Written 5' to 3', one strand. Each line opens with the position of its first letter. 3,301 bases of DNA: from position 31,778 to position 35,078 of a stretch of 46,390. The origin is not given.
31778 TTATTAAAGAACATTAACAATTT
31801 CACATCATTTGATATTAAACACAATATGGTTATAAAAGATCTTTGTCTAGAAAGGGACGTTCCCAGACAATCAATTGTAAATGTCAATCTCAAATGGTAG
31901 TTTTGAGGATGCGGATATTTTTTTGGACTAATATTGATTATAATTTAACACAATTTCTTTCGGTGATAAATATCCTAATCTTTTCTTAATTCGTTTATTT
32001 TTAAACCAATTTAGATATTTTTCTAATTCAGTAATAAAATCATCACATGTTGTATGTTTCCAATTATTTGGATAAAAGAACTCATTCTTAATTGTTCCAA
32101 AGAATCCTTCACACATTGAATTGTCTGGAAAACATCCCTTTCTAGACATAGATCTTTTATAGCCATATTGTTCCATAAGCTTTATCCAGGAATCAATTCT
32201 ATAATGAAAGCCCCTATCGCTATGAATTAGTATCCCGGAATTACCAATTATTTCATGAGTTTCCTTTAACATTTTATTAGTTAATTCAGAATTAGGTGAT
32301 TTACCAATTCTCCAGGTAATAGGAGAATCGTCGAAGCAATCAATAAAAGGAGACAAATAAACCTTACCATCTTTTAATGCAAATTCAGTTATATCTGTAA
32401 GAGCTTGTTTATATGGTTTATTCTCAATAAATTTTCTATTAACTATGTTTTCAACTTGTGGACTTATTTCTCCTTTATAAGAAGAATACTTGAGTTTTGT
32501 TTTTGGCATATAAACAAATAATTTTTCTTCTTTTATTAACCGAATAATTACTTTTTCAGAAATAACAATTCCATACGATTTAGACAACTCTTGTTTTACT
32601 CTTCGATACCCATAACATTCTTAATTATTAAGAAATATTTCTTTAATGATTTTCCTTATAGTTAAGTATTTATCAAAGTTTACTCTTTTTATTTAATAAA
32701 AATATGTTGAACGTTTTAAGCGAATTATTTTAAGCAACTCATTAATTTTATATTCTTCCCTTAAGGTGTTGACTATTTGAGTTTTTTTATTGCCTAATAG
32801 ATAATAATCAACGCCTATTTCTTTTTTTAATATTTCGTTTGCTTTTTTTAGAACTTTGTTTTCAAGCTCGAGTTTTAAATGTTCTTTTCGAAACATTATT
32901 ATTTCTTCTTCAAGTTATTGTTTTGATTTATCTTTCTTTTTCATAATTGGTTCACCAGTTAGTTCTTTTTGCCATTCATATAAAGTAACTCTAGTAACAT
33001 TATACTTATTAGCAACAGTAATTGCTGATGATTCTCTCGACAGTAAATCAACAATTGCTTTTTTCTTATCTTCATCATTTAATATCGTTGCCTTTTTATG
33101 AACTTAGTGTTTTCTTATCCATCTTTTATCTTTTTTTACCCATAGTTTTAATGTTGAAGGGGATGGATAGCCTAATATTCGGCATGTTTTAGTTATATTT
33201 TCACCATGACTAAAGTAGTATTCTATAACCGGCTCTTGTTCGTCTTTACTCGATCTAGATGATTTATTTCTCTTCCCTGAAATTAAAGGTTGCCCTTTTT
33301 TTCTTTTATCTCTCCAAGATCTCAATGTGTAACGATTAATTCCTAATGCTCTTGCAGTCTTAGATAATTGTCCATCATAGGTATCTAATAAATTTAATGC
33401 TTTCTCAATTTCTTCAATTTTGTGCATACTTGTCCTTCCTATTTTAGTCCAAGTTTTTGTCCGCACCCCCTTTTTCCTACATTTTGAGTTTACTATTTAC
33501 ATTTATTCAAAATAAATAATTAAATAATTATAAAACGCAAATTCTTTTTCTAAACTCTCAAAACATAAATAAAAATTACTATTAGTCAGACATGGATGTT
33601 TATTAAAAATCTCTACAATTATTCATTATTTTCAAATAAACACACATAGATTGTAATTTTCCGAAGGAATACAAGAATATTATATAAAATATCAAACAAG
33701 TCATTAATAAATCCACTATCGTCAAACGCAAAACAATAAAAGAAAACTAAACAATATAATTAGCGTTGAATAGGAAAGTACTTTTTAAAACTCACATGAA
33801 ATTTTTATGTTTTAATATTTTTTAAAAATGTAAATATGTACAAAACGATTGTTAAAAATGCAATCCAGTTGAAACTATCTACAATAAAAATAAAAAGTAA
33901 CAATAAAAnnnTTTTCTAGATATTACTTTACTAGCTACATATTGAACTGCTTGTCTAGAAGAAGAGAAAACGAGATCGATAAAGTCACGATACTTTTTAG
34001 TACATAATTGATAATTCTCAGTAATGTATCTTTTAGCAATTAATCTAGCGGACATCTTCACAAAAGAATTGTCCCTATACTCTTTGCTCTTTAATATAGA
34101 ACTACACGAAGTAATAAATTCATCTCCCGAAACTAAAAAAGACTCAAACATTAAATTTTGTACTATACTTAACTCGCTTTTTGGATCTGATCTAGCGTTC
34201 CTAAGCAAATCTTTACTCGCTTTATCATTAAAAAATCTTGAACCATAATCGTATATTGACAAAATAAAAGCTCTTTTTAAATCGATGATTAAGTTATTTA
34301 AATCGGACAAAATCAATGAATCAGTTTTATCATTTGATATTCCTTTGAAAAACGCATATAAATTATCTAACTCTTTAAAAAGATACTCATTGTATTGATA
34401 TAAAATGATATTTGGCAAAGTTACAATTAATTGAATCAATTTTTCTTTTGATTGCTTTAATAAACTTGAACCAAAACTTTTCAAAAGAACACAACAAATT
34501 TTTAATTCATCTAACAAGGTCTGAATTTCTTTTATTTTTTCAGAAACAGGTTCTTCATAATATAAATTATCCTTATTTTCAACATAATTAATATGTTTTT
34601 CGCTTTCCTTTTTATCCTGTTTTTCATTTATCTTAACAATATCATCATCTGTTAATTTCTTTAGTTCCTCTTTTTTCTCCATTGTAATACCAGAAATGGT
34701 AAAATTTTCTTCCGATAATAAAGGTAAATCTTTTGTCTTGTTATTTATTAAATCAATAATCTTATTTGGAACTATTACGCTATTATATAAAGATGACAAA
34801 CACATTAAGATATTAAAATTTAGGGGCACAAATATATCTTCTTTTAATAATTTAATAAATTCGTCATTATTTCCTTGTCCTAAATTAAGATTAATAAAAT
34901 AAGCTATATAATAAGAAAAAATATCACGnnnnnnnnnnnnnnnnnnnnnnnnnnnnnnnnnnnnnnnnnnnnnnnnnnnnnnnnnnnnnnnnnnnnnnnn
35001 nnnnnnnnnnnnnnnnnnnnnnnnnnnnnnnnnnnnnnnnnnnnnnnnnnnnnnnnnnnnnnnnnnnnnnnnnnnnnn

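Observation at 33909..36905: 998-aa single-gene metallophosphoesterase / P-loop NTPase / helical-sensor fusion (STAND/Avs-like layout) in an IS-flanked island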

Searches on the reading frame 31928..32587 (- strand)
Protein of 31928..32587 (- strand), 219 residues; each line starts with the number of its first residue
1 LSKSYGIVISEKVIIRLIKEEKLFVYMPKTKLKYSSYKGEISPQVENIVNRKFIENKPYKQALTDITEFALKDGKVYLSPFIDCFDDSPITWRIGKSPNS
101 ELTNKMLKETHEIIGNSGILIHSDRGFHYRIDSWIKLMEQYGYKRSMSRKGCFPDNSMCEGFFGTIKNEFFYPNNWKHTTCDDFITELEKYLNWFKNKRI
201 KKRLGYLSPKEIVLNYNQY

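Call 11: search_protein_families(library=pfam, proteins=[window:31928-32587:-], max_evalue=0.01)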
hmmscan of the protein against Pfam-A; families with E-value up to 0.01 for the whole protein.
window:31928-32587:- (219 aa): 3 families
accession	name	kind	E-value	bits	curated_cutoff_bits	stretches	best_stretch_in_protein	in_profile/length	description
PF00665.32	rve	-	1e-13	51.8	32.6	1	56-151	2-100/102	Integrase core domain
PF13333.12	rve_2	-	2.8e-09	37.4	22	1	160-211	1-50/56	Integrase core domain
PF13683.12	rve_3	-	0.00079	19.6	26.5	1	143-209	3-67/67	Integrase core domain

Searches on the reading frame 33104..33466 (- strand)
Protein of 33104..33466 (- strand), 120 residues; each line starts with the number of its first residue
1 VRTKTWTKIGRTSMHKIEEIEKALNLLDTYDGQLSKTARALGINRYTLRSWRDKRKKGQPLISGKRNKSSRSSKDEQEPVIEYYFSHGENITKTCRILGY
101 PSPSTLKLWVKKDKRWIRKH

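Call 11: search_protein_families(library=pfam, proteins=[window:33104-33466:-], max_evalue=0.01)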
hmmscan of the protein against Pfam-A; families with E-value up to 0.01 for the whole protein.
window:33104-33466:- (120 aa): 6 families
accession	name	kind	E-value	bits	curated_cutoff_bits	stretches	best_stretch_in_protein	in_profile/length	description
PF13518.12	HTH_28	-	7e-09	36.1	25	1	80-112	5-35/52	Helix-turn-helix domain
PF01527.26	HTH_Tnp_1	-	3.8e-07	30.7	24.1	1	19-59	11-51/75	Transposase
PF02954.25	HTH_8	-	3e-06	27.3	22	1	18-49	3-36/42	Bacterial regulatory protein, Fis family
PF13551.12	HTH_29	-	8e-05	23.1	28.1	1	27-77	6-62/64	Winged helix-turn helix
PF13384.12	HTH_23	-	0.00022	21.4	24.6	0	33-58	19-45/50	Homeodomain-like domain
PF13556.12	HTH_30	-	0.00028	21.1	27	0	30-49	11-30/59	PucR C-terminal helix-turn-helix domain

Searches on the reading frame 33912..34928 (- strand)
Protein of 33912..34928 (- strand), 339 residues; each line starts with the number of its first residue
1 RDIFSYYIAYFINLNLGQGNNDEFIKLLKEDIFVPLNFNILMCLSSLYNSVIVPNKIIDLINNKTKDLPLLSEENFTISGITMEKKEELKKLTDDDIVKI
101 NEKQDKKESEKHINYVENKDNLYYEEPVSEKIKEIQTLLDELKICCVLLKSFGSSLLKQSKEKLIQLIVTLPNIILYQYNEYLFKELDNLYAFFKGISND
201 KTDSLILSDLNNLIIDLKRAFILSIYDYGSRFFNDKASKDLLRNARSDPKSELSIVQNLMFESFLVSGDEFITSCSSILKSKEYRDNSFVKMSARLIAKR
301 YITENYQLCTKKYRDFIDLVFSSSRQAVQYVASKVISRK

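Call 82: predict_structure(alignment_id=A3)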
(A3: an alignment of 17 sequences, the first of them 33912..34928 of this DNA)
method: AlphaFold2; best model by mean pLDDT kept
length: 339 residues; sequences in the alignment: 17
mean_pLDDT: 82.7   pTM: 0.77
mean pLDDT of the five models: 82.7, 82.2, 81.1, 79.9, 79.0
residues with pLDDT >= 90: 89; 70-90: 211; 50-70: 36; < 50: 3
segments of 3 or more residues with pLDDT < 50: none
pLDDT, mean of each block of 10 residues (from residue 1): 83 85 80 78 82 87 91 71 52 65 77 79 70 88 91 87 94 92 81 71 75 87 92 85 81 91 84 94 88 94 89 91 85 69
secondary structure, 60 per line:
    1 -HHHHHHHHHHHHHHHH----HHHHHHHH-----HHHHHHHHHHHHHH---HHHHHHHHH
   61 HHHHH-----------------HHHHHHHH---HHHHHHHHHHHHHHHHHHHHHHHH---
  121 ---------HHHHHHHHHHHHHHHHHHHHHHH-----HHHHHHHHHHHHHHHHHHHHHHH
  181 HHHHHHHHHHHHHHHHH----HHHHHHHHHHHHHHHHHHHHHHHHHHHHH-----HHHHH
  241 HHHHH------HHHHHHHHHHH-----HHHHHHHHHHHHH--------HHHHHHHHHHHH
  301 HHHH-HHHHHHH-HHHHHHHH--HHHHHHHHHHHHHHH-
elements in order: H2-17 H22-29 H35-48 H52-65 H83-90 H94-117 H130-152 H158-197 H202-230 H236-245 H252-262 H268-280 H289-304 H306-312 H314-321 H324-338

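Call 84: fold_search(model_id=the predicted structure, library=pdb)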
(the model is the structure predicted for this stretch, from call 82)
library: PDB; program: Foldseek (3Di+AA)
matches with E <= 10: 281; with E <= 0.001: 0
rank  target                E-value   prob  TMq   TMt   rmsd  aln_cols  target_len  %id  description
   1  7q4o_A                9.4e-01  0.23  0.19  0.10  15.6       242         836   12  Substrate-bound A-like U2 snRNP (released 2022-03-30)
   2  9k1w_C                1.3e+00  0.21  0.20  0.10  16.5       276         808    8  Structure of the SF3B core, harboring the K700E mutation in SF3B1, in complex with intron-U2 snRNA (released 2025-09-03)
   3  5k7v_A                1.4e+00  0.15  0.18  0.20  20.0       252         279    8  Computational Design of Self-Assembling Cyclic Protein Homooligomers (released 2017-04-12)
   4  5iz8_B                1.4e+00  0.18  0.19  0.20  16.7       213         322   13  Protein-protein interaction (released 2017-07-05)
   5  8uib_T                1.5e+00  0.38  0.24  0.13  15.7       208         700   12  Structure of the human INTS9-INTS11-BRAT1 complex (released 2024-08-21)
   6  4jhr_B                1.5e+00  0.13  0.14  0.16  18.7       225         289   14  An auto-inhibited conformation of LGN reveals a distinct interaction mode between GoLoco motifs and TPR motifs (released 2013-06-05)
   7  7xsr_C                1.5e+00  0.08  0.14  0.08  21.8       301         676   14  Structure of Craspase-target RNA (released 2022-11-09)
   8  6owo_A                1.6e+00  0.12  0.21  0.13  24.2       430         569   12  CRYO-EM STRUCTURE OF PHOSPHORYLATED AP-2 CORE BOUND TO NECAP (released 2019-09-11)
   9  5nlg                  1.7e+00  0.12  0.15  0.18  17.8       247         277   12  RRP5 C-terminal domain (released 2018-08-29)
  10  4jhr_A                1.7e+00  0.12  0.14  0.16  18.7       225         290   13  An auto-inhibited conformation of LGN reveals a distinct interaction mode between GoLoco motifs and TPR motifs (released 2013-06-05)
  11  4pj6_B                1.7e+00  0.08  0.14  0.07  19.0       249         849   12  Crystal Structure of Human Insulin Regulated Aminopeptidase with Lysine in Active Site (released 2014-12-03)
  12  4cr2_P                1.7e+00  0.12  0.22  0.19  24.3       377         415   14  Deep classification of a large cryo-EM dataset defines the conformational landscape of the 26S proteasome (released 2014-04-02)
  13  5h7c_C                1.7e+00  0.08  0.16  0.15  24.9       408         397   15  Crystal structure of a repeat protein with two Protein A-DHR14 repeat modules (released 2017-06-28)
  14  7rwb_A                1.9e+00  0.08  0.16  0.11  21.0       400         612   12  AP2 bound to the APA domain of SGIP in the presence of heparin (released 2022-03-30)
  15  9zjr                  1.9e+00  0.05  0.10  0.05  19.8       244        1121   13  Human sterile alpha motif domain-containing protein 9 (SAMD9), monomer (released 2026-02-25)
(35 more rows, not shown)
